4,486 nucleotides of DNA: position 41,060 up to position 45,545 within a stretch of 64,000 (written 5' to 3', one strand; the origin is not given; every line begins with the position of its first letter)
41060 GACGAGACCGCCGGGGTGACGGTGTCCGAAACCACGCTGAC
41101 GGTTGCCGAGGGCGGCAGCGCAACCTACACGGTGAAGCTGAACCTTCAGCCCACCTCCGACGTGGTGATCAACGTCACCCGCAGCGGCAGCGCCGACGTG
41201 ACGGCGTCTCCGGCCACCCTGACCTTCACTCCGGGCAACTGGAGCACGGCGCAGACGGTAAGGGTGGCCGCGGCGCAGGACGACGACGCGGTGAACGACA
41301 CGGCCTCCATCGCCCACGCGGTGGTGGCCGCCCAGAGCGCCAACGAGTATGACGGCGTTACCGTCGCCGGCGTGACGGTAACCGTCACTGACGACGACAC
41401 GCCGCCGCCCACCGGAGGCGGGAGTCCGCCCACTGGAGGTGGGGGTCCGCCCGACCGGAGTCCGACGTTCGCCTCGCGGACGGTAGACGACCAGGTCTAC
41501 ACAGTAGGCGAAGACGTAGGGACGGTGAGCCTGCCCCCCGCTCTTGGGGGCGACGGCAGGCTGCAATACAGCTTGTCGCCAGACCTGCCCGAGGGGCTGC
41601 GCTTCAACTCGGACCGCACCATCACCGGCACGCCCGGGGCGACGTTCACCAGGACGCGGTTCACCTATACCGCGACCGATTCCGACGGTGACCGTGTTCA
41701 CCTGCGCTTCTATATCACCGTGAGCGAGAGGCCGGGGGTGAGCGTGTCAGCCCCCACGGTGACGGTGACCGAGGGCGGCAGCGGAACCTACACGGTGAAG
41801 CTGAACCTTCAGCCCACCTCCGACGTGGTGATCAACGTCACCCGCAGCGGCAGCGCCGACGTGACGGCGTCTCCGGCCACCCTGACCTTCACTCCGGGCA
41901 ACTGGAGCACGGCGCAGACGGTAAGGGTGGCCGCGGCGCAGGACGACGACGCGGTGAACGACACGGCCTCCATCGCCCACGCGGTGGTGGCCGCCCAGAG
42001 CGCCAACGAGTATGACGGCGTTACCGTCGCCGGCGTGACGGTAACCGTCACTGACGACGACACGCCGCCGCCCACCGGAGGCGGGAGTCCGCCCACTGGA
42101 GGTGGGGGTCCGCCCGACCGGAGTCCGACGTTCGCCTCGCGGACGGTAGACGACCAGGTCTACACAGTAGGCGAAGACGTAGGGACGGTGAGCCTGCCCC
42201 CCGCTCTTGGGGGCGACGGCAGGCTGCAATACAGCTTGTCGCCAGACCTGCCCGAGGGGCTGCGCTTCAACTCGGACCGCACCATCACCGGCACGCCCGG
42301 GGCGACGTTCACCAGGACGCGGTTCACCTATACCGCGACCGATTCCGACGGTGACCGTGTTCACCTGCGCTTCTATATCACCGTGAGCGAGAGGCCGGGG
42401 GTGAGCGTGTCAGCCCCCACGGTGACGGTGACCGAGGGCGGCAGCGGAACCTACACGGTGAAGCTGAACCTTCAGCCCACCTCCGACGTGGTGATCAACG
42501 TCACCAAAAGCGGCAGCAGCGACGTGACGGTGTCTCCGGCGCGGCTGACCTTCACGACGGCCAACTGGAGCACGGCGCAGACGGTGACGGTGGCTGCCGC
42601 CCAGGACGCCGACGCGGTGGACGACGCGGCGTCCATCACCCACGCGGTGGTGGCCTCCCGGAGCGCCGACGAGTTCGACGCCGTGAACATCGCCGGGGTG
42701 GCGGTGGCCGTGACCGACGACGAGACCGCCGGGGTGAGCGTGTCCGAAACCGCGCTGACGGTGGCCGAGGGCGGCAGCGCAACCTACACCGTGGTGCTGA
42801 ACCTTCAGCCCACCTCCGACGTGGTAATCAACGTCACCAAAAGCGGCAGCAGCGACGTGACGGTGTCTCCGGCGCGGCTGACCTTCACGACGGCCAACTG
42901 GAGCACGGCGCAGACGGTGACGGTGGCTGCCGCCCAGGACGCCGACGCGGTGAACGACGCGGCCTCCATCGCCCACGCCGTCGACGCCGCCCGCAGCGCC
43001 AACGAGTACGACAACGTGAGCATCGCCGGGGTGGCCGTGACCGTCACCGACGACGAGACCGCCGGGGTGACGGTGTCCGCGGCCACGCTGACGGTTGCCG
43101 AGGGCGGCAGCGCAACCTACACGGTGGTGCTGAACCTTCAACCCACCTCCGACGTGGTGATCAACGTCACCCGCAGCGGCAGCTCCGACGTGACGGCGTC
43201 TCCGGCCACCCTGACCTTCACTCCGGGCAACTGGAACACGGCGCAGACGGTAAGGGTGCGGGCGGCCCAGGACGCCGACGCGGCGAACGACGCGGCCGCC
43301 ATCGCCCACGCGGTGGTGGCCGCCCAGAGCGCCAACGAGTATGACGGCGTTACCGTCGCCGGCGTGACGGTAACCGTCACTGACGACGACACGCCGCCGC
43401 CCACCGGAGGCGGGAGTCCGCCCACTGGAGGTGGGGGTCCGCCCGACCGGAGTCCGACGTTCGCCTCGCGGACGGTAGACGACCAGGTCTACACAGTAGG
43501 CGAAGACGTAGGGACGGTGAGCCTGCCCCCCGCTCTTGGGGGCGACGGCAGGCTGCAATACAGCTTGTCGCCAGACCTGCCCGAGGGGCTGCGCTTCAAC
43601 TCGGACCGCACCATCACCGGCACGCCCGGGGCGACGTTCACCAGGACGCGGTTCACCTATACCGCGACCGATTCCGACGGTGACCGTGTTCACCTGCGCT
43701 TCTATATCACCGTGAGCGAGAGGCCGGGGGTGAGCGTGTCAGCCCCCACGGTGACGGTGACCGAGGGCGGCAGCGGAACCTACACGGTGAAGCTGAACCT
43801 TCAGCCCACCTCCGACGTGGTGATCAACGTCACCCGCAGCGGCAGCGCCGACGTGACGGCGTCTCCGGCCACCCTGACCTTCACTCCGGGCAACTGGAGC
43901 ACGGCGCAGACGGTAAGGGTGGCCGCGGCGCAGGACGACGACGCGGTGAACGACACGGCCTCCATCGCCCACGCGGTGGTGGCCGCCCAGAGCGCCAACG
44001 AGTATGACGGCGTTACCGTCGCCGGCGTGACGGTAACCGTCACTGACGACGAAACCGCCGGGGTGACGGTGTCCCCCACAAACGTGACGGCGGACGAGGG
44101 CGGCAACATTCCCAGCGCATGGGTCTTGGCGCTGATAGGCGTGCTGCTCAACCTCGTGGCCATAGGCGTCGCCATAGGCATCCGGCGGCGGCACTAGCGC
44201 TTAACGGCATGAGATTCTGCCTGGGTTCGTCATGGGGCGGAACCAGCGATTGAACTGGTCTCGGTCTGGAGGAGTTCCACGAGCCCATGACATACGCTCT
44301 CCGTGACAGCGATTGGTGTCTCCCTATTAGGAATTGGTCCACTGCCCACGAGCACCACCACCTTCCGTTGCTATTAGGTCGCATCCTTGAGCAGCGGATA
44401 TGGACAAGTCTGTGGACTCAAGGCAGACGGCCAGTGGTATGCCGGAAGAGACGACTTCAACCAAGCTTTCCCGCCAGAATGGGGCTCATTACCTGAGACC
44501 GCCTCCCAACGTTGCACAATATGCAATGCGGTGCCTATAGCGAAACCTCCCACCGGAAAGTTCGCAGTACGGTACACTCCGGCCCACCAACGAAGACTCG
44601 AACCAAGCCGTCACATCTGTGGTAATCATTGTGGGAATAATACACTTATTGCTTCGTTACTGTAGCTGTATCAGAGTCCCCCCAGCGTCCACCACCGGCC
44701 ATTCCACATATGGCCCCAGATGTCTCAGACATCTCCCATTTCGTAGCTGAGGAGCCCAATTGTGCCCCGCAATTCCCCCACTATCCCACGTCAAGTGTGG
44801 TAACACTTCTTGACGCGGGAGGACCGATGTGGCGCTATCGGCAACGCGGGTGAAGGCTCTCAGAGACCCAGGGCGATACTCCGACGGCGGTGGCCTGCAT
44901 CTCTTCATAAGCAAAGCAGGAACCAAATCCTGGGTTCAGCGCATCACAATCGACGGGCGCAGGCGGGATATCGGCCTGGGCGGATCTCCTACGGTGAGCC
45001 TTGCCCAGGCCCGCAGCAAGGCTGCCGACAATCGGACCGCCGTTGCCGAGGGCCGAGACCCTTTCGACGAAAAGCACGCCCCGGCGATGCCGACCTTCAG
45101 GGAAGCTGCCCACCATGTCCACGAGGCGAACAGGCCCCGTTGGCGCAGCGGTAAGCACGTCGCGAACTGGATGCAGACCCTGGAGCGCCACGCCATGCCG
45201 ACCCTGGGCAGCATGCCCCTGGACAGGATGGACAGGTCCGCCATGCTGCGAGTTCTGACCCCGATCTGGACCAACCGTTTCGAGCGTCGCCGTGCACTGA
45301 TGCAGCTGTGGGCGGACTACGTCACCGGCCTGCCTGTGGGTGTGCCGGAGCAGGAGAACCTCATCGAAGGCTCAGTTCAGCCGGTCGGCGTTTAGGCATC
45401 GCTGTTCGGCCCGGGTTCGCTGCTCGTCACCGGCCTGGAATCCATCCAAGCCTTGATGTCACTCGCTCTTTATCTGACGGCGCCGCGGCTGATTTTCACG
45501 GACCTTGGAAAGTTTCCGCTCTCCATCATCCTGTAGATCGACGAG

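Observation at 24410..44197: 6595-aa surface protein with an enzyme-like propeller at the tip of a 48-repeat stalk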

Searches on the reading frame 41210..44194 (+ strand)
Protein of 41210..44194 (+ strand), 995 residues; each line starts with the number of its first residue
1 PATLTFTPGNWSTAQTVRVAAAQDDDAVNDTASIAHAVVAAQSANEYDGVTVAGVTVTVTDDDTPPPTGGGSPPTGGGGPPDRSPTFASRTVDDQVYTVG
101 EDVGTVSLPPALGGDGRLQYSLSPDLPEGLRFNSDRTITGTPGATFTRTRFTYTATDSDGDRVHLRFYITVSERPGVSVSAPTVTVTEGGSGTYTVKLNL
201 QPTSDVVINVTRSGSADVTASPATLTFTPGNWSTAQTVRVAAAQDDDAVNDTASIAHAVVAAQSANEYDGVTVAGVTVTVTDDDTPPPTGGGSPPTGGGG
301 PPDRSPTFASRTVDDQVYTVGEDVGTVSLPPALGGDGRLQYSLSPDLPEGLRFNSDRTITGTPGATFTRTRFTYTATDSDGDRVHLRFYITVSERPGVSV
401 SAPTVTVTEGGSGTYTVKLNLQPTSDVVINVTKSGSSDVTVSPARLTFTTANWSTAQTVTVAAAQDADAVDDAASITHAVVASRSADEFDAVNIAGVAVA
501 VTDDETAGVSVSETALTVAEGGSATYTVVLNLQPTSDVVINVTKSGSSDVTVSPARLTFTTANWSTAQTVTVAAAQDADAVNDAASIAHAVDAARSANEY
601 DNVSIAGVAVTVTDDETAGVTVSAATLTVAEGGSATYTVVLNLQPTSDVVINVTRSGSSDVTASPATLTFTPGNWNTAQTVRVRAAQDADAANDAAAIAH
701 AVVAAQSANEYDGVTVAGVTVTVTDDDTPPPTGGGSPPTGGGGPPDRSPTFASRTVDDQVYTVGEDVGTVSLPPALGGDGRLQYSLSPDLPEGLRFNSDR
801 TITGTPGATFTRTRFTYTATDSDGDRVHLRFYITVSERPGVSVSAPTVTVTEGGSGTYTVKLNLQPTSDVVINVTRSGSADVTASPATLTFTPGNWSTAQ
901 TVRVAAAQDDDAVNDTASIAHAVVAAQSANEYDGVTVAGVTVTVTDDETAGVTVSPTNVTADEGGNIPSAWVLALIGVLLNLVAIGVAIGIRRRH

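Call 5: search_protein_families(library=pfam, proteins=[window:41210-44194:+], max_evalue=0.01)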
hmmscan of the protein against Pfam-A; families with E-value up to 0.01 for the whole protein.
window:41210-44194:+ (995 aa): 10 families
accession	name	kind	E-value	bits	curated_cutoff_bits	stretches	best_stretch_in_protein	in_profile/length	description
PF05345.18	He_PIG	-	4.8e-18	65.8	24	3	115-172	34-96/96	Putative Ig domain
PF17766.7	fn3_6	-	2.9e-10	40.6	26.4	0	492-579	2-76/99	Fibronectin type-III domain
PF20579.4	LapA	-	1.4e-08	35.5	27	0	177-282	5-98/99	LapA domain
PF00630.25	Filamin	-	5.9e-07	30.7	26.9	0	148-223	22-92/93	Filamin/ABP280 repeat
PF24388.1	Permuted_GreAB-C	-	0.00026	21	27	0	156-180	30-54/54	Permuted GreAB-C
PF18620.7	DUF5627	-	0.00035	21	31.3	0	144-197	41-94/133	Domain of unknown function (DUF5627)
PF21590.2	AP5B1_C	-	0.0014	19.7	21.9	0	521-553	44-76/95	AP5B1, C-terminal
PF14250.11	AbrB-like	-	0.0019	18.7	25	0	193-212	46-65/70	AbrB-like transcriptional regulator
PF23094.2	MBTPS1_3rd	-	0.0036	17.5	27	0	869-951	27-110/130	MBTPS1, third Ig-like domain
PF04253.20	TFR_dimer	-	0.0094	16.4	27.1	0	674-726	45-97/121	Transferrin receptor-like dimerisation domain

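Call 6: search_protein_families(library=ncbifam, proteins=[window:41210-44194:+], max_evalue=1)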
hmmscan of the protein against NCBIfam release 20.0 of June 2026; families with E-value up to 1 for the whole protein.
window:41210-44194:+ (995 aa): 2 families
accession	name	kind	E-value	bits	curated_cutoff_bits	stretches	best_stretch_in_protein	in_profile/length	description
NF046066.1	BioflmMtrxTasA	equivalog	0.053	12.9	450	0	903-936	155-188/264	biofilm matrix protein TasA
TIGR02755.1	TraX_Ftype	equivalog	0.37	10.8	149.35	0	679-724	142-187/224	type-F conjugative transfer system pilin acetylase TraX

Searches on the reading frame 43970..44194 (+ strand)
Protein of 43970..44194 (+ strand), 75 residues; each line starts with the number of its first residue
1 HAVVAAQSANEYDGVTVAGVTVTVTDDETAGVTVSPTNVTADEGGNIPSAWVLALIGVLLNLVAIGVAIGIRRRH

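Call 6: search_protein_families(library=ncbifam, proteins=[window:44015-44194:+], max_evalue=1)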
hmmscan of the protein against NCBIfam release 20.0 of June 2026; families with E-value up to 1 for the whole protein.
window:44015-44194:+ (60 aa): 2 families
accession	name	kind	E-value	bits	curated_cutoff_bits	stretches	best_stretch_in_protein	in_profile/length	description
NF040681.2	GPS-CTERM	domain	0.0057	16.8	28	1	33-59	2-27/28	GPS-CTERM domain-containing protein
TIGR03786.1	strep_pil_rpt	domain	0.19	12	31.85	1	1-29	31-58/70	streptococcal pilin isopeptide linkage domain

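Call 35: find_homologous_proteins(query=window:43970-44194:+, max_evalue=0.001)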
Query seq(75 aa) (75 aa): 3 proteins with E <= 0.001 among 11 candidates.
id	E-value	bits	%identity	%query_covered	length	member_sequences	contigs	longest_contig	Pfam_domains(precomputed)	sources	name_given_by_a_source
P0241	3.2e-23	98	73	100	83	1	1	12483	-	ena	-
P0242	1.8e-11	61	70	71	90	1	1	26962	-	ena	-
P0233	4.4e-9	54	73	49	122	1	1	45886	-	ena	-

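Call 37: find_encoding_contigs(protein=P0241, flank=10000, max_places=3)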
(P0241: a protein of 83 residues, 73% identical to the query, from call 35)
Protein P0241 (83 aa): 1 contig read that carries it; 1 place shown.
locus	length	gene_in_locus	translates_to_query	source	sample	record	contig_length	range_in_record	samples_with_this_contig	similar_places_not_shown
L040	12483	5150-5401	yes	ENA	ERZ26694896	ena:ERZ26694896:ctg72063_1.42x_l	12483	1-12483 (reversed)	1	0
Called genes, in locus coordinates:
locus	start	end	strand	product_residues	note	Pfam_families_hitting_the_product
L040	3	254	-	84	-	?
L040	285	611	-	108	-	-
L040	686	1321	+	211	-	-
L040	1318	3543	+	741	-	PF17766:fn3_6 (faint), PF20579:LapA (faint), PF19568:Spore_III_AA (faint)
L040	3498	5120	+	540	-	-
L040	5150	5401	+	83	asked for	-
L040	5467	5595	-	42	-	-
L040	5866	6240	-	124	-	-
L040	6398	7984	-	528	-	PF00881:Nitroreductase (weak)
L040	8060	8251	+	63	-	-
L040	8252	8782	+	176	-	-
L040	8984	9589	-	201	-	PF03631:Virul_fac_BrkB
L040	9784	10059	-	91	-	PF12732:YtxH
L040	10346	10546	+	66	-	-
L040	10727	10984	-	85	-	-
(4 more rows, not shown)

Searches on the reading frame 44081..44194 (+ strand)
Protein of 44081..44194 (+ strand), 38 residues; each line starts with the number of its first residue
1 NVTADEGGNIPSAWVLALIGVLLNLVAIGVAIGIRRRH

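Call 73: search_protein_families(library=ncbifam, proteins=[window:44081-44194:+], max_evalue=10)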
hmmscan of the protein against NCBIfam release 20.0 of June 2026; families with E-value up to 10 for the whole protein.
seq(38 aa): 3 families
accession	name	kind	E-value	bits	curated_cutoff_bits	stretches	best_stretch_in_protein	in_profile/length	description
NF040681.2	GPS-CTERM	domain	0.0014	18.8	28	1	11-37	2-27/28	GPS-CTERM domain-containing protein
NF058582.1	Microco_LAVTG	domain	0.045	13.9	27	1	13-38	10-34/34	LAVTG motif-containing sortase-dependent surface protein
TIGR03901.2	MYXO-CTERM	domain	0.25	11.8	20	1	4-23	9-28/34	MYXO-CTERM sorting domain-containing protein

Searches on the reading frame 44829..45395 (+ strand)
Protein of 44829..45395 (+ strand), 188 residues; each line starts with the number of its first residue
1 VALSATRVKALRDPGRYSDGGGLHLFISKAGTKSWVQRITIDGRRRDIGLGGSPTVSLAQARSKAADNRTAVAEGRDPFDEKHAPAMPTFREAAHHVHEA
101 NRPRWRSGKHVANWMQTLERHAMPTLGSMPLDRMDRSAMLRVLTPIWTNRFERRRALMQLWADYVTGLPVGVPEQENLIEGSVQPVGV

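Call 32: search_protein_families(library=pfam, proteins=[window:44829-45395:+], max_evalue=0.001)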
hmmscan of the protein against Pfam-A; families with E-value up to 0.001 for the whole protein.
window:44829-45395:+ (188 aa): 2 families
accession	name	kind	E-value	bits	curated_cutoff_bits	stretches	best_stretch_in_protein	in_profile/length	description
PF13356.12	Arm-DNA-bind_3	-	1.2e-20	73.8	27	1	3-83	1-81/83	Arm DNA-binding domain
PF22022.2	Phage_int_M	-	1.1e-12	48.4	27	1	90-159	1-70/96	Phage integrase central domain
